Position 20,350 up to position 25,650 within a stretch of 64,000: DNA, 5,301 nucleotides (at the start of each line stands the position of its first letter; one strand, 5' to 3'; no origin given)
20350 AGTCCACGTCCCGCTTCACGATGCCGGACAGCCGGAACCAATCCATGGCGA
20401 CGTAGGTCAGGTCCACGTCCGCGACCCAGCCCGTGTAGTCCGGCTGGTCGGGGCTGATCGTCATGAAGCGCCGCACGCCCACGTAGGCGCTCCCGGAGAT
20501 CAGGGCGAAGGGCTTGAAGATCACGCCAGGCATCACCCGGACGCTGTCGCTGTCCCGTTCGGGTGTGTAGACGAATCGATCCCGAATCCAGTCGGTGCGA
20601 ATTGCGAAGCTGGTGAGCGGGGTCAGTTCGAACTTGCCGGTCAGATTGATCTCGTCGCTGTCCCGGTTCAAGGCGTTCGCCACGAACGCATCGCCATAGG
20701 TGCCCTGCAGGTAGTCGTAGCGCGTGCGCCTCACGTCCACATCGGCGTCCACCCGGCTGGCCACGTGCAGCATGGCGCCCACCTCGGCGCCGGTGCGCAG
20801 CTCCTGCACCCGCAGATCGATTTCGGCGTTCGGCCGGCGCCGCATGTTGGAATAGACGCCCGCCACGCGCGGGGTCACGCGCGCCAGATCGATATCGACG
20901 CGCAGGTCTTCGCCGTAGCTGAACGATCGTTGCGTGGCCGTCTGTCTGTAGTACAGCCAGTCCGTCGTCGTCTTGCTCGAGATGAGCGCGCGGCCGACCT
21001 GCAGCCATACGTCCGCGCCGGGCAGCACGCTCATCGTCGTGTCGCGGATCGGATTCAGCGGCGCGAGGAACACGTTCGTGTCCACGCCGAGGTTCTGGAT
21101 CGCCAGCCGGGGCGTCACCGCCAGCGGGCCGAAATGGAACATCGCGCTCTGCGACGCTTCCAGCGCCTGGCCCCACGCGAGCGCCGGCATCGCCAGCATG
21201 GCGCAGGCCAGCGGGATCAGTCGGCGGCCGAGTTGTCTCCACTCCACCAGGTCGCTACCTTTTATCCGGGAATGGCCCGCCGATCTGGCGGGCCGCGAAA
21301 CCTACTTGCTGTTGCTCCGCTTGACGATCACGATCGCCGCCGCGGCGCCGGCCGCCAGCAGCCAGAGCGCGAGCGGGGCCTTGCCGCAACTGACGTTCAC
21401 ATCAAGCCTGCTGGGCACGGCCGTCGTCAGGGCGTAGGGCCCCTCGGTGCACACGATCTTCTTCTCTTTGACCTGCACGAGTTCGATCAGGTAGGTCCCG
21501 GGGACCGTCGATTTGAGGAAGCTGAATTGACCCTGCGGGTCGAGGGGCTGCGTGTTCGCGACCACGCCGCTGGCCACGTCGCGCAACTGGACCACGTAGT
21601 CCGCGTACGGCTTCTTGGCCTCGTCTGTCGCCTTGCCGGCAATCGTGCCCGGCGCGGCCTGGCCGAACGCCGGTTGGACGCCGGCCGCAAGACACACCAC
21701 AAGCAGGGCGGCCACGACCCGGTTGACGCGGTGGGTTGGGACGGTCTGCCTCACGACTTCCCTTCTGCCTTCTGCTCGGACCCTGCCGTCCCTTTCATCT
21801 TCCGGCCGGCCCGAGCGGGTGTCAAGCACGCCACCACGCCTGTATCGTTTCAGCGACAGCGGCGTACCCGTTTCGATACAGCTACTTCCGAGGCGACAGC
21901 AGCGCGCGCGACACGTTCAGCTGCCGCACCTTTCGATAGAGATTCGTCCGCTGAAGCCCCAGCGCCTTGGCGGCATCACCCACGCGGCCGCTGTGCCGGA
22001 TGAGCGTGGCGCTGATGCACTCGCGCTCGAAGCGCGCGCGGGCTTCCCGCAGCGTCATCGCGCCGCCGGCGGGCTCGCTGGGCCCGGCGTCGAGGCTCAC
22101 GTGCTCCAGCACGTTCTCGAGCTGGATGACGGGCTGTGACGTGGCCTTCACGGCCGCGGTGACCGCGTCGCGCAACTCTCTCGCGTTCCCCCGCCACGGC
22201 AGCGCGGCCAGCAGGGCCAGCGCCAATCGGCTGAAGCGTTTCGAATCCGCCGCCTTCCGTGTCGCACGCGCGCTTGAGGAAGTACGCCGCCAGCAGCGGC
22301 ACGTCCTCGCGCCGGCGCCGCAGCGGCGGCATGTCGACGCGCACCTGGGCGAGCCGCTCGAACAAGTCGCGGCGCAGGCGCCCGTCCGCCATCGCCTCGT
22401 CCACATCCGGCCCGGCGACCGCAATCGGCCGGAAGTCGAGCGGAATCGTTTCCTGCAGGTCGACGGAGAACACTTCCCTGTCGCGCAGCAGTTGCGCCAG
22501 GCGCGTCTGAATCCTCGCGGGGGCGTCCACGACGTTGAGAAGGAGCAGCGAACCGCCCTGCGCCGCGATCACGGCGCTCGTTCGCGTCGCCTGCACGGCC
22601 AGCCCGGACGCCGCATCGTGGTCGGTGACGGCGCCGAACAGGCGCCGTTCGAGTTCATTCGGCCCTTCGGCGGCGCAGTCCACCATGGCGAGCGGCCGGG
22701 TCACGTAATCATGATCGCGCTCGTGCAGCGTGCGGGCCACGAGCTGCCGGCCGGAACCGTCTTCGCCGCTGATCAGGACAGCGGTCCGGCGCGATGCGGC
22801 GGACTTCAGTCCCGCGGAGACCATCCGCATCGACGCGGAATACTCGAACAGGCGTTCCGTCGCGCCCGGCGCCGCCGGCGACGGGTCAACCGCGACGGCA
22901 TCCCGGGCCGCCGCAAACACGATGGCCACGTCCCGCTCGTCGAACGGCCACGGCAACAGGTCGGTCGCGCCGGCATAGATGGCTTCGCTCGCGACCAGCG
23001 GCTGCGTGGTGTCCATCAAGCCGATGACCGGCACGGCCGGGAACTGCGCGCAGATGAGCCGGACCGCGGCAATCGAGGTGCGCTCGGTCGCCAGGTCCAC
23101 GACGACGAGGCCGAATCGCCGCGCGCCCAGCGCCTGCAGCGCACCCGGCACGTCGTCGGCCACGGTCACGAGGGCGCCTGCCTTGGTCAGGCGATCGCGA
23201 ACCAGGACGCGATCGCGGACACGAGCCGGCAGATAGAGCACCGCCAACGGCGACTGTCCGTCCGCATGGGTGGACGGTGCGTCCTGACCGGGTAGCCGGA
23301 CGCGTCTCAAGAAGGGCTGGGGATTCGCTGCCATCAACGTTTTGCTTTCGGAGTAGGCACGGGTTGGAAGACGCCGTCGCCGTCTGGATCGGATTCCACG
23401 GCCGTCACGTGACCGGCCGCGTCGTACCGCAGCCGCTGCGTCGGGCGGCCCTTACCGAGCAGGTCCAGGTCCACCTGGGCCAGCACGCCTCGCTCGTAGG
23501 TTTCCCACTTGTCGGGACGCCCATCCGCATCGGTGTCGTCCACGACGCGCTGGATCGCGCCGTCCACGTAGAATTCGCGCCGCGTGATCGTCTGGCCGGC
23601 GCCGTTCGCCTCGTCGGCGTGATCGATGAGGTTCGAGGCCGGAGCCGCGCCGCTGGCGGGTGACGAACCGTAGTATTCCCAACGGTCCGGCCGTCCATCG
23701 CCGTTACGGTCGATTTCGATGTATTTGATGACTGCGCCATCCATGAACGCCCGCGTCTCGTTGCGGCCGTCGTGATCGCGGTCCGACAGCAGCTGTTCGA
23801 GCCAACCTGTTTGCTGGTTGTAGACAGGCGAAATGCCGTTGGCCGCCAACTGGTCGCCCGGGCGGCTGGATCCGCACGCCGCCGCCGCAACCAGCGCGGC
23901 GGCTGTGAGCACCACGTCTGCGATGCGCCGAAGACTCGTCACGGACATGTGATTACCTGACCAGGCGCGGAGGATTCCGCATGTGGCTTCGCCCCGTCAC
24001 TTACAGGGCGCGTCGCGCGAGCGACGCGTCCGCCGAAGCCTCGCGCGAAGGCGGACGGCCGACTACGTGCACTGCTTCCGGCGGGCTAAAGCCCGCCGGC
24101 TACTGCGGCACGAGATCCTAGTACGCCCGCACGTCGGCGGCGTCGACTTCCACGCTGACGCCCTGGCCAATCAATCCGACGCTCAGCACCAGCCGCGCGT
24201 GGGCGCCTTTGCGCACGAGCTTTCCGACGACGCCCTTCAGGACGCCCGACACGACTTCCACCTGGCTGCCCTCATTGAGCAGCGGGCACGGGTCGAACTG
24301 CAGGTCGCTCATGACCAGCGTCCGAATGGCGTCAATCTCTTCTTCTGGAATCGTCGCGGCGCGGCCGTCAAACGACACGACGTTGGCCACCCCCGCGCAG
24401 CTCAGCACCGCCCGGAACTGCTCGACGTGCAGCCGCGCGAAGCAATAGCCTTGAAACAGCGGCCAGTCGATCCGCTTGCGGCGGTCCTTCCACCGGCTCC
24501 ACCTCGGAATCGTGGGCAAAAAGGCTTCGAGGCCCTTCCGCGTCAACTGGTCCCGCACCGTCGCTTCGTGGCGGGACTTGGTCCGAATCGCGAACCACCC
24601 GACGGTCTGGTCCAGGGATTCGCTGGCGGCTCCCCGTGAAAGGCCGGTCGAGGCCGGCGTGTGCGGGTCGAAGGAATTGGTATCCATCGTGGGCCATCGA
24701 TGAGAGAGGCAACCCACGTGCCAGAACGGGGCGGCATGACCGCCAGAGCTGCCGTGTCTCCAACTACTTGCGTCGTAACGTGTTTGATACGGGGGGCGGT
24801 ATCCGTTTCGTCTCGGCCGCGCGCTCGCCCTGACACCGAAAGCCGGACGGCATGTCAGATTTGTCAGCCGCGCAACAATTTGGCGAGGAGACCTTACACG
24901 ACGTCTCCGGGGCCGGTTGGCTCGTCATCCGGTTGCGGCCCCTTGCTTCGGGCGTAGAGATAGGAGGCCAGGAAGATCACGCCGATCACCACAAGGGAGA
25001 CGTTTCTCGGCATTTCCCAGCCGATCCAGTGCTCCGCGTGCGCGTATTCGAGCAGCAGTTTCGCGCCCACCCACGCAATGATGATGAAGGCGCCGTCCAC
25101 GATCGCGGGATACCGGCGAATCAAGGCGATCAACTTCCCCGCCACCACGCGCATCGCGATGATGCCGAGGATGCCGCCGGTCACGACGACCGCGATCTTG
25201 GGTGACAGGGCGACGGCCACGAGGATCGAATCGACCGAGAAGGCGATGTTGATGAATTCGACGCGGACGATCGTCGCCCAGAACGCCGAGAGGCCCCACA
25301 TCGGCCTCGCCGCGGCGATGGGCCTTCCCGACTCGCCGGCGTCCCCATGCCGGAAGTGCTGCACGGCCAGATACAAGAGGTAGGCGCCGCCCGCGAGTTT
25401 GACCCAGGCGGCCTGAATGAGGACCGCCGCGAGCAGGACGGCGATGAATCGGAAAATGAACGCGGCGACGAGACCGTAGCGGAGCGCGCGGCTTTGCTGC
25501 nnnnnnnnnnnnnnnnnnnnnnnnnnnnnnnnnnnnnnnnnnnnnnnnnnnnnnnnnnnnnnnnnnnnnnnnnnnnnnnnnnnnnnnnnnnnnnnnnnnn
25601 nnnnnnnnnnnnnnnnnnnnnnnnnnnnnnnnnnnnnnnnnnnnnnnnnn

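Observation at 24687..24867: Textbook sigma-54 promoter with an upstream hexamer-repeat cluster drives a NusG paralog at the head of the polysaccharide locus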

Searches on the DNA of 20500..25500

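Call 31: search_rna_families(source=window, start=20500, end=25500, threshold=evalue, max_evalue=5)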
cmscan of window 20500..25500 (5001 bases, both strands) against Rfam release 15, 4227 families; matches with E-value up to 5: 1.
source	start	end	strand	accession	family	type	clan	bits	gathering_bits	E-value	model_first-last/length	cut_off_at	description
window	23404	23570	-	RF02819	V_AS7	Gene; antisense;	-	19.2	90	1.9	1-169/169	no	Vibrio RNA AS7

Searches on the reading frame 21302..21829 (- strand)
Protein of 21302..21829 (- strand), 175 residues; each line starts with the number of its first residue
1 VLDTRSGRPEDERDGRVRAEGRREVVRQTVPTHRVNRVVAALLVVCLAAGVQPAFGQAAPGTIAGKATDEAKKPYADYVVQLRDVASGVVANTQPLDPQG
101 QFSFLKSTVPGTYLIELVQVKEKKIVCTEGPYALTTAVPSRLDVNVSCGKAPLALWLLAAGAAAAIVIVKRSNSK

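Call 5: search_protein_families(library=pfam, proteins=[window:21302-21829:-], max_evalue=0.01)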
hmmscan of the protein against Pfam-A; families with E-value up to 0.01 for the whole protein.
window:21302-21829:- (175 aa): 1 family
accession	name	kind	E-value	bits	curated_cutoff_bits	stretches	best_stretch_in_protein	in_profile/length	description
PF13620.12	CarboxypepD_reg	-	0.00055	20.7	32.3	1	62-116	1-53/82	Carboxypeptidase regulatory-like domain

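Call 7: search_protein_families(library=ncbifam, proteins=[window:21302-21829:-], max_evalue=0.01)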
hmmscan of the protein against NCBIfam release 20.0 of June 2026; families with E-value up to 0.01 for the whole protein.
window:21302-21829:- (175 aa): 1 family
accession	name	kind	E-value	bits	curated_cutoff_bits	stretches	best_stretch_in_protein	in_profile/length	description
NF038083.1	CU044_5270_fam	subfamily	0.008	16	100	1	21-112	18-109/284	CU044_5270 family protein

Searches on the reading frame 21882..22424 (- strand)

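Call 5: search_protein_families(library=pfam, proteins=[window:21882-22424:-], max_evalue=0.01)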
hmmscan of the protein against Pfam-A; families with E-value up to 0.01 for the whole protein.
window:21882-22424:- (180 aa): 4 families
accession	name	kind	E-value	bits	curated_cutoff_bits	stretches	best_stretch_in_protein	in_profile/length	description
PF02954.25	HTH_8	-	7.1e-10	38.9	22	1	129-168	2-41/42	Bacterial regulatory protein, Fis family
PF25601.1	AAA_lid_14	-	7.8e-08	32.5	27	1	57-110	22-75/87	AAA+ ATPase lid domain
PF18024.7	HTH_50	-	0.00026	21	27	1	123-170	2-48/50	Helix-turn-helix domain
PF01527.26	HTH_Tnp_1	-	0.0046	17.6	24.1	0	8-56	7-54/75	Transposase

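Call 7: search_protein_families(library=ncbifam, proteins=[window:21882-22424:-], max_evalue=0.01)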
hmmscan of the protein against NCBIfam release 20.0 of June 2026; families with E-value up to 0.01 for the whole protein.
window:21882-22424:- (180 aa): 20 families
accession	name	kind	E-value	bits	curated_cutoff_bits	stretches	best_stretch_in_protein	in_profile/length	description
NF051870.1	NAssimRespRegNtrX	equivalog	2.6e-13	49.7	600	1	56-171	329-452/452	nitrogen assimilation response regulator NtrX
NF008485.2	PRK11388.1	equivalog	5.5e-13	48.1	551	1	61-172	527-638/643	dihydroxyacetone kinase operon transcriptional regulator DhaR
TIGR02915.1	PEP_resp_reg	equivalog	3.9e-12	45.8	502.6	1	56-170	333-443/445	PEP-CTERM-box response regulator transcription factor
NF003451.0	PRK05022.1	equivalog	6.6e-11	41.6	476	1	59-172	387-511/512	nitric oxide reductase transcriptional regulator NorR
NF008469.0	PRK11361.1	equivalog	2e-10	40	714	1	60-171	341-456/461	acetoacetate metabolism transcriptional regulator AtoC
NF041552.1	TF_PrdR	equivalog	1.3e-09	37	795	1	60-168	465-575/577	sigma-54 dependent transcriptional regulator PrdR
NF011695.0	PRK15115.1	equivalog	3.8e-09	35.8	763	1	54-166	327-433/445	two-component system response regulator GlrR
TIGR02329.1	propionate_PrpR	equivalog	7.9e-08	31.4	499.2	1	70-167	425-525/526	propionate catabolism operon regulatory protein PrpR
TIGR01818.1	ntrC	equivalog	1.3e-06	27.5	558.6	1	125-169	419-463/463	nitrogen regulation protein NR(I)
NF011953.0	PRK15424.1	equivalog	2.2e-06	26.5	703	1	68-169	438-534/538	propionate catabolism operon regulatory protein PrpR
NF011958.0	PRK15429.1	equivalog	8.7e-06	24.6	830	1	67-174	584-689/692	formate hydrogenlyase transcriptional activator FlhA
NF007689.0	PRK10365.1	equivalog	1.1e-05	24.5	760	1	55-166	332-439/441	sigma-54-dependent response regulator transcription factor ZraR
NF038308.1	RNA_repair_RtcR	equivalog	3e-05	23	650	1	48-111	375-438/530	RNA repair transcriptional activator RtcR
TIGR02974.1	phageshock_pspF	equivalog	8.6e-05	21.9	443.55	0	62-105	200-243/336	phage shock protein operon transcriptional activator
NF050807.1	TransRegFlbDCaul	equivalog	0.00014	20.8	750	1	56-168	312-437/454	sigma-54-dependent transcriptional regulator FlbD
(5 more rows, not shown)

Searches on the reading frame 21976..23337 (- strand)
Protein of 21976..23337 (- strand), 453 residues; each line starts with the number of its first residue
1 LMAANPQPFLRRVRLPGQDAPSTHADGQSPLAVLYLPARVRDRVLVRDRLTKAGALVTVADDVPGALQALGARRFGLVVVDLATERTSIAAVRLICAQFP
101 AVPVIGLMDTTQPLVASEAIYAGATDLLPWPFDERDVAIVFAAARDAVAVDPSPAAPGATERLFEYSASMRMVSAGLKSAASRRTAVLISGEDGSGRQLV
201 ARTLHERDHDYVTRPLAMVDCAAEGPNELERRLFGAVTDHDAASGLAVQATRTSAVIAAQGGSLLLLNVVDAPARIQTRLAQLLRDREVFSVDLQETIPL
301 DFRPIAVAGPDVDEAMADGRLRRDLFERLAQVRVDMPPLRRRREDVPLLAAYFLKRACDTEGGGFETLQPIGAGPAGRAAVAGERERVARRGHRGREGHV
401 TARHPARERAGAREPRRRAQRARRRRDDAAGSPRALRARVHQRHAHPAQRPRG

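Call 5: search_protein_families(library=pfam, proteins=[window:21976-23337:-], max_evalue=0.01)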
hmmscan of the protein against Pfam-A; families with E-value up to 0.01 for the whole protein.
window:21976-23337:- (453 aa): 3 families
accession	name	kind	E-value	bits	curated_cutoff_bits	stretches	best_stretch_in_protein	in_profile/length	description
PF00158.32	Sigma54_activat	-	5.5e-25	88.4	20.2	1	166-334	4-167/168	Sigma-54 interaction domain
PF14532.12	Sigma54_activ_2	-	6.8e-14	52.7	25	1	169-339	6-138/138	Sigma-54 interaction domain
PF00072.30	Response_reg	-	7.9e-06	26.4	30.2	1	45-137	13-106/111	Response regulator receiver domain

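Call 7: search_protein_families(library=ncbifam, proteins=[window:21976-23337:-], max_evalue=0.01)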
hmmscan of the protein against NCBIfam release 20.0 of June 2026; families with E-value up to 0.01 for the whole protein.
window:21976-23337:- (453 aa): 26 families (the best 25 are shown)
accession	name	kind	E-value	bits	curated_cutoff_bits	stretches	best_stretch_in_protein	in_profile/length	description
TIGR01818.1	ntrC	equivalog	1.7e-42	145.8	558.6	1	43-359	11-327/463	nitrogen regulation protein NR(I)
NF007689.0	PRK10365.1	equivalog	8e-42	143.5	760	1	50-359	25-332/441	sigma-54-dependent response regulator transcription factor ZraR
NF051870.1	NAssimRespRegNtrX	equivalog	6.2e-39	134.1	600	1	43-362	14-331/452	nitrogen assimilation response regulator NtrX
NF050807.1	TransRegFlbDCaul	equivalog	3.2e-36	125.2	750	1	52-362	22-314/454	sigma-54-dependent transcriptional regulator FlbD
NF008176.1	PRK10923.1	equivalog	8.7e-36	123.5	620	1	46-362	19-334/469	nitrogen regulation protein NR(I)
NF008469.0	PRK11361.1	equivalog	1.2e-35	123.2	714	1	46-357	20-334/461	acetoacetate metabolism transcriptional regulator AtoC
TIGR02329.1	propionate_PrpR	equivalog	1.6e-34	119.4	499.2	1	161-358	212-405/526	propionate catabolism operon regulatory protein PrpR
NF011953.0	PRK15424.1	equivalog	2.1e-34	119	703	1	162-357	220-419/538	propionate catabolism operon regulatory protein PrpR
TIGR02915.1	PEP_resp_reg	equivalog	7.5e-34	117.3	502.6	1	59-359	25-332/445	PEP-CTERM-box response regulator transcription factor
NF011695.0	PRK15115.1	equivalog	3.2e-33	115.2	763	1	48-359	24-328/445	two-component system response regulator GlrR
NF041906.1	V4R_TF_MobR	exception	2.4e-31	108.9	999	1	167-357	238-423/544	phenol degradation transcriptional regulator MobR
TIGR01817.1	nifA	equivalog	2.6e-31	109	528.85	1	159-358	194-388/534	nif-specific transcriptional activator NifA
NF003451.0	PRK05022.1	equivalog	2.4e-30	105.8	476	1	160-356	189-380/512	nitric oxide reductase transcriptional regulator NorR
NF038308.1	RNA_repair_RtcR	equivalog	4.5e-29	101.7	650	1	167-362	186-380/530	RNA repair transcriptional activator RtcR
NF041552.1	TF_PrdR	equivalog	7.9e-29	100.4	795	1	177-363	283-464/577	sigma-54 dependent transcriptional regulator PrdR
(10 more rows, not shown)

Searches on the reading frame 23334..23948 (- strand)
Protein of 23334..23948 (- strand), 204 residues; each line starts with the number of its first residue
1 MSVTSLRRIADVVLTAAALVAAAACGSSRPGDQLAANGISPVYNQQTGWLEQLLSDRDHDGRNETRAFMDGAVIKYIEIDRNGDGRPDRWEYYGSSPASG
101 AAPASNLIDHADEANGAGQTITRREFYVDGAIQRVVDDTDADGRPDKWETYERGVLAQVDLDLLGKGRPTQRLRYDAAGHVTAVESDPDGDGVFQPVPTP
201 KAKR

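Call 5: search_protein_families(library=pfam, proteins=[window:23334-23948:-], max_evalue=0.01)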
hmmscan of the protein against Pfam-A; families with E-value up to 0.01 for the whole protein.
window:23334-23948:- (204 aa): 0 families

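Call 7: search_protein_families(library=ncbifam, proteins=[window:23334-23948:-], max_evalue=0.01)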
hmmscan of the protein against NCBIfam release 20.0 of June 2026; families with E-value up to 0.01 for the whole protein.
window:23334-23948:- (204 aa): 1 family
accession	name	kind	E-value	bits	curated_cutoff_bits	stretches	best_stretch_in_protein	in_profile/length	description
NF050087.1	Lsa25.6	equivalog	0.0016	18.1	150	0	55-93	83-129/196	Lsa25.6 family adhesin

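Call 20: find_related_loci(query=A2, collection=metagenome_contigs, flank=5000)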
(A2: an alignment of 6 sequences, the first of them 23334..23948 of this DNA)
Query A2 (204 aa) in metagenome_contigs; peptide patterns used: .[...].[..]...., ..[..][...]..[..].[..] (x = any residue, [..] = any of these).
367 stretches matched a pattern; 305 encode a relative of the query (tblastn E <= 1e-3); the best 80 are kept; 80 distinct loci.
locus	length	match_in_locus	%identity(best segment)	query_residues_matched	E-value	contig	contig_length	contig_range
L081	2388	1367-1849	69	23-194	2e-74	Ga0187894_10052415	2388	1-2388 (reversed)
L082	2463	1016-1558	61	5-197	5e-71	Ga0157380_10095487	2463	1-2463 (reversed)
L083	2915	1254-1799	59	14-203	1e-65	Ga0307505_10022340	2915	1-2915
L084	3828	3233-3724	61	36-197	3e-60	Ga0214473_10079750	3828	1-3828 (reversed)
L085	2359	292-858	55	6-194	1e-60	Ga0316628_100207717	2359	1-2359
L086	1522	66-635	54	6-202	2e-61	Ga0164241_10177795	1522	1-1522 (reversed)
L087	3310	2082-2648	54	18-204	1e-57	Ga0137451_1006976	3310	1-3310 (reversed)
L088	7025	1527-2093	54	18-204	1e-57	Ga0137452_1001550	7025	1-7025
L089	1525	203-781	53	1-194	7e-59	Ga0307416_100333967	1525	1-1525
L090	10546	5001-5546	55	10-194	7e-57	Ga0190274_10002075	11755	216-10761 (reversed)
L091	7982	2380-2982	51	4-199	2e-56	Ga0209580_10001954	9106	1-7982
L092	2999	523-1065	53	10-196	9e-56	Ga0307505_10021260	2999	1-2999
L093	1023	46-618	54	5-197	2e-59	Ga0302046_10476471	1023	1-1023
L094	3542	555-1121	53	14-204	6e-55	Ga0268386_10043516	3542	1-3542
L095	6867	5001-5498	55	40-204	6e-53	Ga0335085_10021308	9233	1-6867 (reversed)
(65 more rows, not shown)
